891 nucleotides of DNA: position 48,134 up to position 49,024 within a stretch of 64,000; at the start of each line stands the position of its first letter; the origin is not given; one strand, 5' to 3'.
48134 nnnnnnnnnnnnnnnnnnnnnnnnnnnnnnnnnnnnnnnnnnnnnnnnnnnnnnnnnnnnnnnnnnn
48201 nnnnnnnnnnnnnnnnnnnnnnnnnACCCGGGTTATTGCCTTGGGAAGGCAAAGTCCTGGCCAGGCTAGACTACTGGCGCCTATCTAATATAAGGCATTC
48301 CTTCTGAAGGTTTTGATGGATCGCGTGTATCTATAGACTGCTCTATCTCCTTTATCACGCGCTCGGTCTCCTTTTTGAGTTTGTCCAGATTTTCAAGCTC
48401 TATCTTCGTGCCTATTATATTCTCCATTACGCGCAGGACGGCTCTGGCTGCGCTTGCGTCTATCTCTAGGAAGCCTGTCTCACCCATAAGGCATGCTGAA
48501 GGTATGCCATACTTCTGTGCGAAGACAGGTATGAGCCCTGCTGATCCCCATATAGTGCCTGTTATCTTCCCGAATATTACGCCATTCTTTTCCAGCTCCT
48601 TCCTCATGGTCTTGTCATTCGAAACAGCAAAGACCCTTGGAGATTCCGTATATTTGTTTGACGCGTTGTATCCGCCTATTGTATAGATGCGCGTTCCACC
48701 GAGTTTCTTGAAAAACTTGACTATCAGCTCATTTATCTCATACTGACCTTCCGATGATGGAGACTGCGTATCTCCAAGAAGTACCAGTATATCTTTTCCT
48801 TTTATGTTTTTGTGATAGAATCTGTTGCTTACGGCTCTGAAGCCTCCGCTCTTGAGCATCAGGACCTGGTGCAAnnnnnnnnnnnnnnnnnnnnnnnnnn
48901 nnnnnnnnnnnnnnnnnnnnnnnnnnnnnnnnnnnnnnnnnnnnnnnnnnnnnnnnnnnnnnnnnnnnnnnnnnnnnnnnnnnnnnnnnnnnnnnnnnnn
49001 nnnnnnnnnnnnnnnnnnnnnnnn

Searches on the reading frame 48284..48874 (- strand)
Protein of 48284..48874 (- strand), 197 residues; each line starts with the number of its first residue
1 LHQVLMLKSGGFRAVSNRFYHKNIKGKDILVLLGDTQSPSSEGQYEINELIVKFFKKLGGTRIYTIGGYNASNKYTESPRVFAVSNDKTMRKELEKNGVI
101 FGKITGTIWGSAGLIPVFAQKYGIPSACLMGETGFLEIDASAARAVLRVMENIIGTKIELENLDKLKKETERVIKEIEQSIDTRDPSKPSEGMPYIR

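Call 6: search_protein_families(library=pfam, proteins=[window:48284-48874:-], max_evalue=0.01)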
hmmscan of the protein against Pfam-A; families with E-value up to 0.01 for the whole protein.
window:48284-48874:- (197 aa): 1 family
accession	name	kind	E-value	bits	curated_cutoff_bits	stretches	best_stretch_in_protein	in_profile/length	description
PF09754.15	PAC2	-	2e-25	90.3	25.8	1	14-177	55-214/215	PAC2 family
